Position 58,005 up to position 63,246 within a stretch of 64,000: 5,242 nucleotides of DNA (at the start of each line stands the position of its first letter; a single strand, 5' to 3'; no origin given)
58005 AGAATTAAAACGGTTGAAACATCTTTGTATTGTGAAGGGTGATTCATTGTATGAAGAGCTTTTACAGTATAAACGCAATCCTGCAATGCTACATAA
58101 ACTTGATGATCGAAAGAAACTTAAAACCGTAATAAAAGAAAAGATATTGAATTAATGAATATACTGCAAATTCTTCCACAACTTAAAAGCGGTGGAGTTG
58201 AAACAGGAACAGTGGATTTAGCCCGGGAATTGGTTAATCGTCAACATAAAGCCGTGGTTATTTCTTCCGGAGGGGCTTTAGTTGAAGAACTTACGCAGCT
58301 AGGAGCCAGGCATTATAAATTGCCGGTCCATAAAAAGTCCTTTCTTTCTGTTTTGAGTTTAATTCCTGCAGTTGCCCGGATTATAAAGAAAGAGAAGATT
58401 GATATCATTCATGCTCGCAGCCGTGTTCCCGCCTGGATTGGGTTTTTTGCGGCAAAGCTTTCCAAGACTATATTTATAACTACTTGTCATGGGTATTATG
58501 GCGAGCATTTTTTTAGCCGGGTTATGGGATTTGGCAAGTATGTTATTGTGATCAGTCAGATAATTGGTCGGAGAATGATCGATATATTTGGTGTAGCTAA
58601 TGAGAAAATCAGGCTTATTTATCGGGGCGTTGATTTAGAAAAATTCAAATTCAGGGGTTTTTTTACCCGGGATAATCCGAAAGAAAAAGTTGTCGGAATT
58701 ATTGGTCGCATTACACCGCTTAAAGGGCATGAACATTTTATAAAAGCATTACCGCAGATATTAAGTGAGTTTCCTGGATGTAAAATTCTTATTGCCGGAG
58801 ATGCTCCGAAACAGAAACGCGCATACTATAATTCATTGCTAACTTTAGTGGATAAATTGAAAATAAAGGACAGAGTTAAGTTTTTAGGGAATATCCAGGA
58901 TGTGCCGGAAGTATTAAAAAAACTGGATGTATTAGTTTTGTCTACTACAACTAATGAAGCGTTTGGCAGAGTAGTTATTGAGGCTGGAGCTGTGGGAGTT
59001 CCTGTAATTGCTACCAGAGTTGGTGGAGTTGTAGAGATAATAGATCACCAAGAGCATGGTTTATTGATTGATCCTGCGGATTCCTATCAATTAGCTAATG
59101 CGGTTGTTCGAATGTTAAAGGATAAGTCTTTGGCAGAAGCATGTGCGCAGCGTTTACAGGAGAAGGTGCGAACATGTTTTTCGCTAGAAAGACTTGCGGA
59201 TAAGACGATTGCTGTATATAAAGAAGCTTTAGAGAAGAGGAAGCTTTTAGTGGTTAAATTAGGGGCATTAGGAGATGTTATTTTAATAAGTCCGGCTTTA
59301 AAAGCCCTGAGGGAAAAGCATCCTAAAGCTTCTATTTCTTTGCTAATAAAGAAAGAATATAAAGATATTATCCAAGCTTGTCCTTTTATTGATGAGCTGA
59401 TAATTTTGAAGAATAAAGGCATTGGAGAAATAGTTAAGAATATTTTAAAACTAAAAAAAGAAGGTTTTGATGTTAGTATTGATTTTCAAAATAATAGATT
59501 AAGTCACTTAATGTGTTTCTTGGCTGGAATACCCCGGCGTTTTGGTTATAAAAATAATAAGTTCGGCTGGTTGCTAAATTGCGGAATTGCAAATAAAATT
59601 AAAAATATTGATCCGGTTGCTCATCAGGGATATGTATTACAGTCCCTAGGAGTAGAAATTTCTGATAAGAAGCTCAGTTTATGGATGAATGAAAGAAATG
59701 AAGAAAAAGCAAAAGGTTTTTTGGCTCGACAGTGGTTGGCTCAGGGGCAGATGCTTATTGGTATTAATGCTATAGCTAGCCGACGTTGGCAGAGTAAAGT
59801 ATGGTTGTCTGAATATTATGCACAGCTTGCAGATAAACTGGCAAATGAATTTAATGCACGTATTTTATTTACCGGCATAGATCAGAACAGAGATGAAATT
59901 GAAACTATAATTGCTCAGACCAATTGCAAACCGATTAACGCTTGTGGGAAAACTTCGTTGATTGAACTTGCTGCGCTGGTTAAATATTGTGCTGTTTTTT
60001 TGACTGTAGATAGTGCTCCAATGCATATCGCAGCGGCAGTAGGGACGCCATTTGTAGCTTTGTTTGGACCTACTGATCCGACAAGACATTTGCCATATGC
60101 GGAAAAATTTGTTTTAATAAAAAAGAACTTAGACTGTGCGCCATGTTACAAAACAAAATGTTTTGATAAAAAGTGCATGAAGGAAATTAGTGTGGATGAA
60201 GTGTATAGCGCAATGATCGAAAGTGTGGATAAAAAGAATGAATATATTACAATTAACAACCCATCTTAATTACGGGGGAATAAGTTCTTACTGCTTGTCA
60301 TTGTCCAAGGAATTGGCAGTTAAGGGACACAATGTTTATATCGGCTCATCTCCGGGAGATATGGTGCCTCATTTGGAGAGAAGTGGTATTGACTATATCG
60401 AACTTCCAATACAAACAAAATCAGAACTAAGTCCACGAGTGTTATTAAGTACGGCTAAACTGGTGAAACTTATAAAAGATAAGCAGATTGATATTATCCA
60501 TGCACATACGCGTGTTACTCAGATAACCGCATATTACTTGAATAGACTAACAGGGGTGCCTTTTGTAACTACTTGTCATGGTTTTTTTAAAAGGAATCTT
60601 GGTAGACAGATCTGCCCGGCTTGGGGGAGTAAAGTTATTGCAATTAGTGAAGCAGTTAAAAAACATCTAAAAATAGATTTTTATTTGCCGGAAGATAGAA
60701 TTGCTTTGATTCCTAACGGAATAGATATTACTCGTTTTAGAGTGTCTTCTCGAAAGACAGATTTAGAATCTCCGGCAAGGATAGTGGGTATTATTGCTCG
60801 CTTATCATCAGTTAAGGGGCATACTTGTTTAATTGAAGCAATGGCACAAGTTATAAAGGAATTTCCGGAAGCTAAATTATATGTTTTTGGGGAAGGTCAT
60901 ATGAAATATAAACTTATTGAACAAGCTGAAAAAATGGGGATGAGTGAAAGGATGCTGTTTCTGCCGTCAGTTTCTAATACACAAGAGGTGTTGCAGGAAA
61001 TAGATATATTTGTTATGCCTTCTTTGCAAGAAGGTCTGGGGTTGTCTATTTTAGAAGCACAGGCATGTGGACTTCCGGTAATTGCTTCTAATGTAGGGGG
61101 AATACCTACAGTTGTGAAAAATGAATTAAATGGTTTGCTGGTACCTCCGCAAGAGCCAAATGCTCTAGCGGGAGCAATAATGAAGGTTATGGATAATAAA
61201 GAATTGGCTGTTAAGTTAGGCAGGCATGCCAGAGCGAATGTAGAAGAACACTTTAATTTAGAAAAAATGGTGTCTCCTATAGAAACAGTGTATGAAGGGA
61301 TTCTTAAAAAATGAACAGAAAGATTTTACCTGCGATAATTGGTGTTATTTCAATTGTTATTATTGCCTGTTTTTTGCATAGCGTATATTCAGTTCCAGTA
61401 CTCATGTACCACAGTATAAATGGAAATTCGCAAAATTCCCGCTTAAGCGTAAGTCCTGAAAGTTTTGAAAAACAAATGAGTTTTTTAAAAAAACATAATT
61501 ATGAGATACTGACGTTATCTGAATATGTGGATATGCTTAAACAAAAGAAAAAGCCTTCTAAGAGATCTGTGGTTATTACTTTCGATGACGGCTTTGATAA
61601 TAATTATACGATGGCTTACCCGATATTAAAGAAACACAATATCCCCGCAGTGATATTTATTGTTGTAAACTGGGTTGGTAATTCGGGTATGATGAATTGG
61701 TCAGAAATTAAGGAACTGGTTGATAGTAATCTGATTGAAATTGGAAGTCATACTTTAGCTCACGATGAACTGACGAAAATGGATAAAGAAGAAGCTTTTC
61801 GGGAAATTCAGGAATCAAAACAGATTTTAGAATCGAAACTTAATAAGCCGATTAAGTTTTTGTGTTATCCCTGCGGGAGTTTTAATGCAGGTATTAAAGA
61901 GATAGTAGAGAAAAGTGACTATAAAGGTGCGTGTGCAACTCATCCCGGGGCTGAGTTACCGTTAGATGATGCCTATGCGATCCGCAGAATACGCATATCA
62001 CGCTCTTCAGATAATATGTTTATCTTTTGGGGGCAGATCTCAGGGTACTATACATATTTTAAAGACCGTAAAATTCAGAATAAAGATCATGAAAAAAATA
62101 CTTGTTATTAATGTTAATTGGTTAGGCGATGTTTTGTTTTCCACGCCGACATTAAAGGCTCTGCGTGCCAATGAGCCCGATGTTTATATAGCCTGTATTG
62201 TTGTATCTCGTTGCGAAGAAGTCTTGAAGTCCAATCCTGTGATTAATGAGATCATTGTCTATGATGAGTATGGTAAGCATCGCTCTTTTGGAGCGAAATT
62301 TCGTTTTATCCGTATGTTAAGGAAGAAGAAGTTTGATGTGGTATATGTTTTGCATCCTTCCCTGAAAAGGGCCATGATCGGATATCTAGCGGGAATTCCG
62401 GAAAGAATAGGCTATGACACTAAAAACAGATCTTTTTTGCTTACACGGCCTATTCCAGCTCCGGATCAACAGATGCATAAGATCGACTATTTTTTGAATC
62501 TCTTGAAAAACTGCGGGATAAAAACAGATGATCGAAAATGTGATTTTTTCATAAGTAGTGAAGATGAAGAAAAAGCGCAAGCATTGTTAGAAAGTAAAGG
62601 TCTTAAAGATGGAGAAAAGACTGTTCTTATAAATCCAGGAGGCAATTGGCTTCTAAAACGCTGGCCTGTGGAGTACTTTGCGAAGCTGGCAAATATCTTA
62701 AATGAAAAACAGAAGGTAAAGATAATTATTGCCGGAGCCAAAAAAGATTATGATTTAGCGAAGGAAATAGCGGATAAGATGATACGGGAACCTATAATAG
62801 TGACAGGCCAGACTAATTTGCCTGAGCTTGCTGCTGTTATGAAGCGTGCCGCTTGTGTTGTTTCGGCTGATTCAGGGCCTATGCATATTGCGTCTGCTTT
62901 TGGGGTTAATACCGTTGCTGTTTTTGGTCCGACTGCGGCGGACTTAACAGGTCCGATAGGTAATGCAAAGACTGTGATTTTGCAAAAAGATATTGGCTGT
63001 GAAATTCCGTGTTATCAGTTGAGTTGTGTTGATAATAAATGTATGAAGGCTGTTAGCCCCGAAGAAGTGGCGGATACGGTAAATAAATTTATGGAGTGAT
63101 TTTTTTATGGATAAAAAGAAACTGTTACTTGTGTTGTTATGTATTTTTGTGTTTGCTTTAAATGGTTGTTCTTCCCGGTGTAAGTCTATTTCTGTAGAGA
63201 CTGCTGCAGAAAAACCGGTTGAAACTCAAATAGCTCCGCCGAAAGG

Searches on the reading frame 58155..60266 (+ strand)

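Call 17: search_protein_families(library=pfam, proteins=[window:58155-60266:+], max_evalue=0.001)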
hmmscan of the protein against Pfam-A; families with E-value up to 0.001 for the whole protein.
window:58155-60266:+ (704 aa): 8 families
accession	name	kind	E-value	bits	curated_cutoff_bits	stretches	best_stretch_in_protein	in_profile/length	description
PF00534.26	Glycos_transf_1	-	3.4e-37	128.1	26.4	1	174-333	12-168/172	Glycosyl transferases group 1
PF13692.12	Glyco_trans_1_4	-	5e-36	124.5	27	1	178-323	2-142/142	Glycosyl transferases group 1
PF01075.23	Glyco_transf_9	-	2.1e-35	122.7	22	1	432-673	7-245/247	Glycosyltransferase family 9 (heptosyltransferase)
PF13439.12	Glyco_transf_4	-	2.3e-28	99.8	28.5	1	13-163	2-170/170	Glycosyltransferase Family 4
PF13579.12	Glyco_trans_4_4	-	7e-14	52.9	29.7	1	13-157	1-157/158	Glycosyl transferase 4-like domain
PF13477.12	Glyco_trans_4_2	-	4.1e-09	37.2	23.4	1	19-113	13-108/139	Glycosyl transferase 4-like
PF20706.3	GT4-conflict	-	1.3e-08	34.7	26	1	176-346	196-380/385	Family 4 Glycosyltransferase in conflict systems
PF13524.12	Glyco_trans_1_2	-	5.3e-05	23.6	25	1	204-350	10-141/144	Glycosyl transferase-like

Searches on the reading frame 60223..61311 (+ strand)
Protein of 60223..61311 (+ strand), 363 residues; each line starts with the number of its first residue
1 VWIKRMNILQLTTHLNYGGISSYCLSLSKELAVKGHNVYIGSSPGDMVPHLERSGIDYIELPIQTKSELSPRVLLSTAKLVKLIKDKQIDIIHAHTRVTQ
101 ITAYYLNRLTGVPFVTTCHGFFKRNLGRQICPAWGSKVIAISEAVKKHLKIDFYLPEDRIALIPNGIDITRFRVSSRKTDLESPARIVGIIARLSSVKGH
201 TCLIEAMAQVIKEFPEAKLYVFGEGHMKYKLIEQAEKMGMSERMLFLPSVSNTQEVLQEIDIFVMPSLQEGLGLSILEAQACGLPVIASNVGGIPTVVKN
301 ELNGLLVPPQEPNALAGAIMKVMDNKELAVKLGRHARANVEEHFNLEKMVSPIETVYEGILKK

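Call 17: search_protein_families(library=pfam, proteins=[window:60223-61311:+], max_evalue=0.001)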
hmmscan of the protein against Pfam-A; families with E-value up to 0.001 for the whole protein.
window:60223-61311:+ (363 aa): 8 families
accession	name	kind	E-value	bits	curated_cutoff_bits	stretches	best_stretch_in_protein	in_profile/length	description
PF00534.26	Glycos_transf_1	-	4.1e-42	144.1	26.4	1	177-337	7-170/172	Glycosyl transferases group 1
PF13692.12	Glyco_trans_1_4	-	7.4e-37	127.2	27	1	186-325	2-142/142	Glycosyl transferases group 1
PF13439.12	Glyco_transf_4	-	2.9e-27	96.2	28.5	1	17-171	1-170/170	Glycosyltransferase Family 4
PF20706.3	GT4-conflict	-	1.4e-13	51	26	1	188-344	200-376/385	Family 4 Glycosyltransferase in conflict systems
PF13579.12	Glyco_trans_4_4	-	5e-13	50.1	29.7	1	18-166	1-158/158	Glycosyl transferase 4-like domain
PF13477.12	Glyco_trans_4_2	-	1.3e-11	45.3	23.4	1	21-121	10-109/139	Glycosyl transferase 4-like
PF13524.12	Glyco_trans_1_2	-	0.00031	21.2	25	1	256-350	43-139/144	Glycosyl transferase-like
PF08323.17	Glyco_transf_5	-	0.0007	19.8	22.7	0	78-123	117-171/239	Starch synthase catalytic domain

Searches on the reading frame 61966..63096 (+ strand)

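Call 17: search_protein_families(library=pfam, proteins=[window:61966-63096:+], max_evalue=0.001)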
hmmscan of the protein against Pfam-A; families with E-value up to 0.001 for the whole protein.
window:61966-63096:+ (377 aa): 3 families
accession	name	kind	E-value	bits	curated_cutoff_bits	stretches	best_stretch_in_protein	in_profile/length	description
PF01075.23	Glyco_transf_9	-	5.1e-45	154.2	22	1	112-346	2-234/247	Glycosyltransferase family 9 (heptosyltransferase)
PF00534.26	Glycos_transf_1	-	0.00035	20.6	26.4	1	236-301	31-99/172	Glycosyl transferases group 1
PF13692.12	Glyco_trans_1_4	-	0.00092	19.9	27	0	235-310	17-95/142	Glycosyl transferases group 1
